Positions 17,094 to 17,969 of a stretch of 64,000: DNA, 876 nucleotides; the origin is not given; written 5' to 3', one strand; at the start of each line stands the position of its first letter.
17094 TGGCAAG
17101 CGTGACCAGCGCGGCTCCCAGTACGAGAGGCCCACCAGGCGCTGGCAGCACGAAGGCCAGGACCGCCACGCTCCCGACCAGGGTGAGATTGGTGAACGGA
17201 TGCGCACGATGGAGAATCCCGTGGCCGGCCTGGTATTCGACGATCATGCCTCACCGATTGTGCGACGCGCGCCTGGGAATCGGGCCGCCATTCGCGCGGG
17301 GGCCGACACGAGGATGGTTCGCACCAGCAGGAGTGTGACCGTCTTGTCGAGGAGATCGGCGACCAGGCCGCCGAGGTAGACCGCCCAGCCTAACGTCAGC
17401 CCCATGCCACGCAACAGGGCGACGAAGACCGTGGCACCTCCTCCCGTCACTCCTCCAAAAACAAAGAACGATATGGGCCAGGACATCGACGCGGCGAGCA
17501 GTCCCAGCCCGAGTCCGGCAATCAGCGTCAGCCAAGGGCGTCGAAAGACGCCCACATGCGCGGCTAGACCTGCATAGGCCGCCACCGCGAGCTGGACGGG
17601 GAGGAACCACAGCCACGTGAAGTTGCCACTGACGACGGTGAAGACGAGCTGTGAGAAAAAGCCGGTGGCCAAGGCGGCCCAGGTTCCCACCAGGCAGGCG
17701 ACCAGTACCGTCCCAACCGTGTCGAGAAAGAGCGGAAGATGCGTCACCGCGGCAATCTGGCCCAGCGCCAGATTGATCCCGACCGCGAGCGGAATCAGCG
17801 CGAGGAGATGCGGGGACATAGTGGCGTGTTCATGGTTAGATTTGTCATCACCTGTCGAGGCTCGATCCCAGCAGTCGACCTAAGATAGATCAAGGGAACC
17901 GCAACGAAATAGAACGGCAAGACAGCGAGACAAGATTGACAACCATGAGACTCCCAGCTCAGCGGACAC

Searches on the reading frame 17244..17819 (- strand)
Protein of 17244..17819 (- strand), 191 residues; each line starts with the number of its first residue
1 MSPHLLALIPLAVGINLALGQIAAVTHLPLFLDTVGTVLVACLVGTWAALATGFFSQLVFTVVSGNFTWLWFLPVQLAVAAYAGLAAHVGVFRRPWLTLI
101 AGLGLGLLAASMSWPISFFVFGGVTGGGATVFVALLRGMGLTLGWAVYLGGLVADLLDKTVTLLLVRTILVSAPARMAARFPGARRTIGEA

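Call 3: search_protein_families(library=pfam, proteins=[window:17244-17819:-], max_evalue=0.01)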
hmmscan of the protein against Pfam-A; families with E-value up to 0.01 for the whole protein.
window:17244-17819:- (191 aa): 1 family
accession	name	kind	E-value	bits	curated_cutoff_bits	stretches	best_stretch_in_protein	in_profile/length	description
PF09769.14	ApoO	-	0.0019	18.6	31.4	1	30-79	65-114/131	Apolipoprotein O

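Call 4: search_protein_families(library=ncbifam, proteins=[window:17244-17819:-], max_evalue=0.01)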
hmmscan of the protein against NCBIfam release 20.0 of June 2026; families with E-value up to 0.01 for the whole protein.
window:17244-17819:- (191 aa): 1 family
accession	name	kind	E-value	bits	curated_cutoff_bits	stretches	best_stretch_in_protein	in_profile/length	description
NF045596.1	ECF_S_CD3073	equivalog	3.1e-28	98.6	180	1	7-177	2-172/174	CD3073 family putative ECF transporter S component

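Call 22: find_homologous_proteins(query=window:17244-17819:-)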
Query window:17244-17819:- (191 aa): 504 proteins with E <= 0.001 among 5591 candidates; the best 120 are listed.
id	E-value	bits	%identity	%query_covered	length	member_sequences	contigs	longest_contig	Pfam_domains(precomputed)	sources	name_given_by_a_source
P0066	3.9e-92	325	83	100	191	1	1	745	-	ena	-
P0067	3.5e-88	312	83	99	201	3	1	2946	-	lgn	-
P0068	2.5e-83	297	77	100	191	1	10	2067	-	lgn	-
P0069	1.1e-78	281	73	100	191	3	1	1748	-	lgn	-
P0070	8.3e-72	259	71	100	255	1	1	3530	-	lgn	-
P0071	6.5e-71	256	70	94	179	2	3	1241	-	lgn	-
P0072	9.8e-68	246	67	99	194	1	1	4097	-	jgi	jgi:energy-coupling factor transport system substrate-specific component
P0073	2.0e-67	245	67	100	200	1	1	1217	-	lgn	-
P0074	5.4e-67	243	65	100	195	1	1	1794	-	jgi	-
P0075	2.5e-66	241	68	100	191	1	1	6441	-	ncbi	-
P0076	2.6e-66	241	66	100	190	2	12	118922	-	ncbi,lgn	-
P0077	3.7e-66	241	65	99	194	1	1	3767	-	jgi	jgi:energy-coupling factor transport system substrate-specific component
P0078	7.5e-66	240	67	92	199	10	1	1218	-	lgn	-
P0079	6.7e-65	236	65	100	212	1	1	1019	-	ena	-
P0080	2.1e-64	235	63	100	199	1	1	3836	-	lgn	-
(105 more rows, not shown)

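Call 26: find_related_loci(query=A2, collection=metagenome_contigs, flank=8000)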
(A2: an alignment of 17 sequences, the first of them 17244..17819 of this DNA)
Query A2 (191 aa) in metagenome_contigs; peptide patterns used: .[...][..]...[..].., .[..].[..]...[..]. (x = any residue, [..] = any of these).
600 stretches matched a pattern (row limit reached: there are more); 396 encode a relative of the query (tblastn E <= 1e-3); the best 80 are kept; 80 distinct loci.
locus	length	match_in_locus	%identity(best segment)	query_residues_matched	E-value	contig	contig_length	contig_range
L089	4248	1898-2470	65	1-191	5e-70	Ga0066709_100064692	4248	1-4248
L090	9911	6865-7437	59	1-191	2e-63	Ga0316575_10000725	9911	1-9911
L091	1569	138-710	58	1-191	1e-64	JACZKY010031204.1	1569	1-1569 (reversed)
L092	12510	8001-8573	58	1-191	7e-62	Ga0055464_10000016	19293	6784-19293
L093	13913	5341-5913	58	1-191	7e-62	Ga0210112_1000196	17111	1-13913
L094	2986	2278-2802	60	1-175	4e-56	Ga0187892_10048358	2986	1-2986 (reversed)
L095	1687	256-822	62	1-189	4e-56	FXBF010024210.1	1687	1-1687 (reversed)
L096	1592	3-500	58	27-191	8e-54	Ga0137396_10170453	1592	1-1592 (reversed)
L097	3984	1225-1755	53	6-182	1e-48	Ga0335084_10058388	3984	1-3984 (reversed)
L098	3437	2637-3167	53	6-182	1e-48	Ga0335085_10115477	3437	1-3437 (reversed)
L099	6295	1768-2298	54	6-182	1e-48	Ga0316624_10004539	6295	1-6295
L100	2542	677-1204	58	1-176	2e-48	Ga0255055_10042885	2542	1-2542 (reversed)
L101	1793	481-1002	60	1-174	2e-49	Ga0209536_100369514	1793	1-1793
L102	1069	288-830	52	6-186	2e-49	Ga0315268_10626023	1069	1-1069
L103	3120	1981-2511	53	6-182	2e-46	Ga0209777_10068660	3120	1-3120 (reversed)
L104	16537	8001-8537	57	4-182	2e-45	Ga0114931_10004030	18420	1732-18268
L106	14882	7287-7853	55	1-190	2e-44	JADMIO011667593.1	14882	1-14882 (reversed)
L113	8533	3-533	53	6-182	6e-40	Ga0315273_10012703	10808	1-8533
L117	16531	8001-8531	50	6-182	8e-38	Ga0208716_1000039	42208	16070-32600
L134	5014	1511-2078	65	1-190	6e-44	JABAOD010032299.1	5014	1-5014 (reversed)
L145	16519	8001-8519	33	8-182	1e-23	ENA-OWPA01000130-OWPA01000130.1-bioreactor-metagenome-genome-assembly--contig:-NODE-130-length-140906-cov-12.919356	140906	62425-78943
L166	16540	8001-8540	34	2-181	6e-22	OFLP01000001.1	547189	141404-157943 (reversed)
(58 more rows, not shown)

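Call 32: search_protein_families(library=pfam, proteins=[L117:10986-12683:+, L117:12629-13633:+, L117:12857-14905:-, L117:10926-12584:-, L113:3299-4351:-, L113:4348-5427:-, L113:2734-3270:+, L106:10158-11318:-, L106:11320-12066:-, L106:11071-12114:+], max_evalue=0.001)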
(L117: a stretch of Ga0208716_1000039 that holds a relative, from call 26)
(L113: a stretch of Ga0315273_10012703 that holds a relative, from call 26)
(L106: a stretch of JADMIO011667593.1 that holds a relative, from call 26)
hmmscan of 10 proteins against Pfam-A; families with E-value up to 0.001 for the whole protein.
L117:10986-12683:+ (565 aa): 0 families

L117:12629-13633:+ (334 aa): 0 families

L117:12857-14905:- (682 aa): 1 family
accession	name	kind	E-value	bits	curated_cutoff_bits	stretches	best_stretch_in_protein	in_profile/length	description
PF03169.20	OPT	-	1.3e-86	292.1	25.8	1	27-625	1-622/623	OPT oligopeptide transporter protein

L117:10926-12584:- (552 aa): 2 families
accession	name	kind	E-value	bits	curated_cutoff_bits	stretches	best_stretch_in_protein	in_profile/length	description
PF01546.33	Peptidase_M20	-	3.8e-19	69.9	24.6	1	141-549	1-205/206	Peptidase family M20/M25/M40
PF07687.19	M20_dimer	-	5.2e-12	46.1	21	1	278-359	4-103/107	Peptidase dimerisation domain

L113:3299-4351:- (350 aa): 4 families
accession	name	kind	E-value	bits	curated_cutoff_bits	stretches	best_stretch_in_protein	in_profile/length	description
PF13602.12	ADH_zinc_N_2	-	8.3e-24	85.5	27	1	207-344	1-134/134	Zinc-binding dehydrogenase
PF08240.17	ADH_N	-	1.7e-16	60.8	23.5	1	36-135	1-104/104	Alcohol dehydrogenase GroES-like domain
PF00107.32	ADH_zinc_N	-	3e-13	50.3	31.8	1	176-257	1-90/129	Zinc-binding dehydrogenase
PF16884.10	ADH_N_2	-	0.00061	20.1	31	0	21-117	14-102/108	N-terminal domain of oxidoreductase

L113:4348-5427:- (359 aa): 3 families
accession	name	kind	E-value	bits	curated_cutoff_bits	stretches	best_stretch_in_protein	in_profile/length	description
PF13602.12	ADH_zinc_N_2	-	6.5e-27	95.5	27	1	231-357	1-134/134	Zinc-binding dehydrogenase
PF08240.17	ADH_N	-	2.6e-14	53.8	23.5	1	70-157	2-102/104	Alcohol dehydrogenase GroES-like domain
PF00107.32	ADH_zinc_N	-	5.8e-14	52.6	31.8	1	200-277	1-86/129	Zinc-binding dehydrogenase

L113:2734-3270:+ (178 aa): 0 families

L106:10158-11318:- (386 aa): 0 families

L106:11320-12066:- (248 aa): 0 families

L106:11071-12114:+ (347 aa): 0 families

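Call 71: search_protein_families(library=pfam, proteins=[L166:5798-7750:-, L166:10989-11762:+, L166:11686-12711:+, L166:12617-13750:+, L166:3678-5693:+, L145:6012-6989:+, L145:6993-7925:+, L145:11093-12292:+, L145:12313-13008:+, L145:13034-13783:+], max_evalue=0.0001)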
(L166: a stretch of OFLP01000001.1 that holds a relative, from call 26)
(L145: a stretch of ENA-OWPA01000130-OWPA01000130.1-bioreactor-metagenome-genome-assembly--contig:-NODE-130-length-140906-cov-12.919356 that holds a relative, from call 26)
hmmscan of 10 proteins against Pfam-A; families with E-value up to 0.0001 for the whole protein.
L166:5798-7750:- (650 aa): 4 families
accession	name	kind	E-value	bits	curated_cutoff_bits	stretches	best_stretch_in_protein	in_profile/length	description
PF00294.29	PfkB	-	1.5e-55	189.1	25.8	1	342-628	2-299/302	pfkB family carbohydrate kinase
PF00356.27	LacI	-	2.7e-15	56.3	27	1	20-64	2-45/46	Bacterial regulatory proteins, lacI family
PF13377.12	Peripla_BP_3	-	1.2e-10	42.2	26.5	1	179-319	2-153/167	Periplasmic binding protein-like domain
PF08543.17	Phos_pyr_kin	-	1.6e-08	34.6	27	1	498-612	100-225/246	Phosphomethylpyrimidine kinase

L166:10989-11762:+ (257 aa): 1 family
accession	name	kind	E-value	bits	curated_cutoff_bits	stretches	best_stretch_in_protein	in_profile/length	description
PF00697.28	PRAI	-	3.6e-12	46.8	22.7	1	31-224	2-171/193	N-(5'phosphoribosyl)anthranilate (PRA) isomerase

L166:11686-12711:+ (341 aa): 2 families
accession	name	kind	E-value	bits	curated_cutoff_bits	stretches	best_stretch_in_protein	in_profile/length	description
PF00294.29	PfkB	-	8e-51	173.6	25.8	1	24-327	1-299/302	pfkB family carbohydrate kinase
PF25270.1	Khk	-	4.4e-06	26.6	35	0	253-336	281-362/365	Prokaryotic ketohexokinase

L166:12617-13750:+ (377 aa): 1 family
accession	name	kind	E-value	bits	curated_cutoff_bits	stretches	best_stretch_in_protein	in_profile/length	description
PF01156.24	IU_nuc_hydro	-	2.9e-98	329.6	34.2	1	57-366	1-296/297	Inosine-uridine preferring nucleoside hydrolase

L166:3678-5693:+ (671 aa): 2 families
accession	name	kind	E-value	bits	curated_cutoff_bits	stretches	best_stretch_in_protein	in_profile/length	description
PF00664.28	ABC_membrane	-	2.9e-42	145.7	28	1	37-303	2-254/274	ABC transporter transmembrane region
PF00005.33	ABC_tran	-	1.3e-27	97.5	25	1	448-597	1-137/137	ABC transporter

L145:6012-6989:+ (325 aa): 1 family
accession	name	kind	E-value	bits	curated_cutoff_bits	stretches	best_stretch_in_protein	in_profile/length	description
PF01156.24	IU_nuc_hydro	-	3.2e-98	329.5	34.2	1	4-301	1-297/297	Inosine-uridine preferring nucleoside hydrolase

L145:6993-7925:+ (310 aa): 1 family
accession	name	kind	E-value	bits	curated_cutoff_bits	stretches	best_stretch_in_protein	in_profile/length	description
PF01156.24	IU_nuc_hydro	-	3.9e-81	273.4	34.2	1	11-298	1-297/297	Inosine-uridine preferring nucleoside hydrolase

L145:11093-12292:+ (399 aa): 2 families
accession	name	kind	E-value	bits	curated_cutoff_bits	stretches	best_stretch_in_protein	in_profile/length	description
PF07690.21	MFS_1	-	1.8e-31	109.8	33.4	2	16-351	2-347/347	Major Facilitator Superfamily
PF12832.13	MFS_1_like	-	3.3e-08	33.4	25.2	1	134-368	135-372/373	MFS_1 like family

L145:12313-13008:+ (231 aa): 1 family
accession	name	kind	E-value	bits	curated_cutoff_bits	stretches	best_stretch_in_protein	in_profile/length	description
PF03070.21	TENA_THI-4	-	6e-29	101.8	22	1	23-218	15-208/210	TENA/THI-4/PQQC family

L145:13034-13783:+ (249 aa): 1 family
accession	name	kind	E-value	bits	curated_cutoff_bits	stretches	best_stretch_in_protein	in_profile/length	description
PF01048.26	PNP_UDP_1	-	5e-33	114.9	25.1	1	25-225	1-198/233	Phosphorylase superfamily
